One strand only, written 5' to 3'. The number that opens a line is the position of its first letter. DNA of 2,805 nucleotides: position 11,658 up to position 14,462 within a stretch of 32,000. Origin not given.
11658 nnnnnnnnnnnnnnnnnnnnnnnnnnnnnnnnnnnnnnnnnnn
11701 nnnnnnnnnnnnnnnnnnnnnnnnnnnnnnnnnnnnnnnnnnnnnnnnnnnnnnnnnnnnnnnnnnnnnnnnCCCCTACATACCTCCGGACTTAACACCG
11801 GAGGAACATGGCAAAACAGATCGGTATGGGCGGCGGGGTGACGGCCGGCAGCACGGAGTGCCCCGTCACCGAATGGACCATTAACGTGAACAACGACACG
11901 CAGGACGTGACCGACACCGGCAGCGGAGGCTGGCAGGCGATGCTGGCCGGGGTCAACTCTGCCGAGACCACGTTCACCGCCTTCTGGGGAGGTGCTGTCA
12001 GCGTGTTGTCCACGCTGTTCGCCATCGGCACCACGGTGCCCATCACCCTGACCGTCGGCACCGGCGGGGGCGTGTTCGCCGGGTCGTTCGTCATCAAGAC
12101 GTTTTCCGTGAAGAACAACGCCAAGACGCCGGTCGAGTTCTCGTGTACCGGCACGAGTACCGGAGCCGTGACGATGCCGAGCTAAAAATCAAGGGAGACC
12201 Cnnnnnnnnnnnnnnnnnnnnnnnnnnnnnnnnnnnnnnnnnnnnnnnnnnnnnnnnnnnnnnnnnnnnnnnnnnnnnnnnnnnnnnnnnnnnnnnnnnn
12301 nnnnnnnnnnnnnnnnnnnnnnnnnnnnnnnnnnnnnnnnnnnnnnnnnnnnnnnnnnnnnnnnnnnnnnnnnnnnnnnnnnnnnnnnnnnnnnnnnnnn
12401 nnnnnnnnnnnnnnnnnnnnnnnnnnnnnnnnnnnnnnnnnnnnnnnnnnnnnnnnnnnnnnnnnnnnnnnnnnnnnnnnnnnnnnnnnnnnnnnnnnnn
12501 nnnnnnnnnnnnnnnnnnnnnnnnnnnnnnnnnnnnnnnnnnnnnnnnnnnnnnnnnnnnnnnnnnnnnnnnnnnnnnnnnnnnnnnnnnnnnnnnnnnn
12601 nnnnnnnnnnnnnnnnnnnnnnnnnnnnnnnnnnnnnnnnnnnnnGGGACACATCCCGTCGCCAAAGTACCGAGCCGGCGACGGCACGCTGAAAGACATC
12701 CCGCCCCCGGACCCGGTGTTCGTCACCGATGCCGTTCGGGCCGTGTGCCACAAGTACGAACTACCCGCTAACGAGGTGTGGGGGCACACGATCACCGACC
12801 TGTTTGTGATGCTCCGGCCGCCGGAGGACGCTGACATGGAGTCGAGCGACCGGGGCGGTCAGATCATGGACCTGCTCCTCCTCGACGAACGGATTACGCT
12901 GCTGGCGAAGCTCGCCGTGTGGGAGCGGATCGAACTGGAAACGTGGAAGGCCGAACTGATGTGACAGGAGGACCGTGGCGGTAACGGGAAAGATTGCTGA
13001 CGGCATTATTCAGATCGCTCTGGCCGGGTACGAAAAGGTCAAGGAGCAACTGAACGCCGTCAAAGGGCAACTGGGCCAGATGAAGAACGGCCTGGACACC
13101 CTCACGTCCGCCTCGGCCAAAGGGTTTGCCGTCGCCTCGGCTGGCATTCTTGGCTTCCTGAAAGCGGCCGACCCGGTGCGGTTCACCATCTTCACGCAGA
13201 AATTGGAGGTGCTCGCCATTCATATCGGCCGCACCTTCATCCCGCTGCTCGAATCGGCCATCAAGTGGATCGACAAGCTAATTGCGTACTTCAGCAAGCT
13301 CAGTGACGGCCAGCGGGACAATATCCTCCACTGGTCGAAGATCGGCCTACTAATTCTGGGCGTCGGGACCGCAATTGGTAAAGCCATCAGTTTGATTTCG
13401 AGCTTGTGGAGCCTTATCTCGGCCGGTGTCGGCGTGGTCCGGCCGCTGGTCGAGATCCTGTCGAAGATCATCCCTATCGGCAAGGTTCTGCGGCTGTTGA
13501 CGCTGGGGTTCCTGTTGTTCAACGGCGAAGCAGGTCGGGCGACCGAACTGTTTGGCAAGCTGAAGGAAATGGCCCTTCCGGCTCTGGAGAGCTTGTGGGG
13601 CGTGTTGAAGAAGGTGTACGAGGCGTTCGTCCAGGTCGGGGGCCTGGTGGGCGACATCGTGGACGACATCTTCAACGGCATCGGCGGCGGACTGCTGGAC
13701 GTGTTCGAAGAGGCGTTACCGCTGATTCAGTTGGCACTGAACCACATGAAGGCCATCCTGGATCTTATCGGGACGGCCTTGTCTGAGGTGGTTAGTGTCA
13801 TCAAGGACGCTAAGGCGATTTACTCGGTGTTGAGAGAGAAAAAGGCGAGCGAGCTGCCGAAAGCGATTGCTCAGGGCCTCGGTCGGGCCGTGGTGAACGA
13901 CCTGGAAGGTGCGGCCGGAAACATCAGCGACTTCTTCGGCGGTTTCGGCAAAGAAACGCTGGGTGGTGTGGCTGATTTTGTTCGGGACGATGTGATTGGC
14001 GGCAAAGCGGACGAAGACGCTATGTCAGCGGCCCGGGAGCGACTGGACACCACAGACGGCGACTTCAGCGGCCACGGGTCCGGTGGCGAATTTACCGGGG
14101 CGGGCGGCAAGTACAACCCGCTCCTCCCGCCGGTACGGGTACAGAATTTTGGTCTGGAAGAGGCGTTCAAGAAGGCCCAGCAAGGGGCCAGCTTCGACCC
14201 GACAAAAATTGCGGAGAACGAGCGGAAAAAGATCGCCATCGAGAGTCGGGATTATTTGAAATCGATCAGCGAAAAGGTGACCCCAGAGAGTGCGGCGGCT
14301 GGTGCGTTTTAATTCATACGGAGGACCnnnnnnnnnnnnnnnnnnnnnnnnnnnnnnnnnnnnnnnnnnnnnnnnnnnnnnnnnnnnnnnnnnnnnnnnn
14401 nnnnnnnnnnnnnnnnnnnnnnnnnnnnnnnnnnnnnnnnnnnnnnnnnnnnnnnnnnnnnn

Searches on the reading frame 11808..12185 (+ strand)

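Call 85: search_protein_families(library=phrogs, proteins=[window:11808-12185:+], max_evalue=0.001)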
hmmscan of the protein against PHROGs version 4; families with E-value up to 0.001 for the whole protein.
window:11808-12185:+ (125 aa): 2 families
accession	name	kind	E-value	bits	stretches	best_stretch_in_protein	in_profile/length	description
phrog_1407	-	tail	9.8e-20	72.2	1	3-124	33-164/258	major tail protein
phrog_4574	-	tail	0.00034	21.5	1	15-118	22-140/147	major tail protein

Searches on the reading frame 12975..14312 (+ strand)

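Call 6: search_protein_families(library=phrogs, proteins=[window:12975-14312:+], max_evalue=0.001)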
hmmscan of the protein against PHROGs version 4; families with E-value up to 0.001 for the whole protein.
window:12975-14312:+ (445 aa): 10 families
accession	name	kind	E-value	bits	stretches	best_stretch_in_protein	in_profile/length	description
phrog_1533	-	tail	3.2e-11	42.5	1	69-155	529-629/1688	tail length tape measure protein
phrog_1293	-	tail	2.6e-09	36.4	1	70-154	467-551/1424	tail length tape measure protein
phrog_58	-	tail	2.8e-07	30.3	1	18-332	521-940/1544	tail length tape measure protein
phrog_4200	-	tail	4.1e-07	29.9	1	116-378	367-614/732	tail length tape measure protein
phrog_167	-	tail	4.1e-07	29.1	1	20-405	494-798/1555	tail length tape measure protein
phrog_991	-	tail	9.2e-06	24.4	1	22-346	501-801/1966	tail length tape measure protein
phrog_1535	-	tail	3.7e-05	23.1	0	182-332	741-983/1152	tail length tape measure protein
phrog_1272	-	tail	0.00012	21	1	69-324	535-779/1606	tail length tape measure protein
phrog_1204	-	tail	0.0002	20.3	1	97-403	415-591/1483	tail protein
phrog_17727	-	tail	0.00076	19.6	0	23-152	89-219/443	tail length tape measure protein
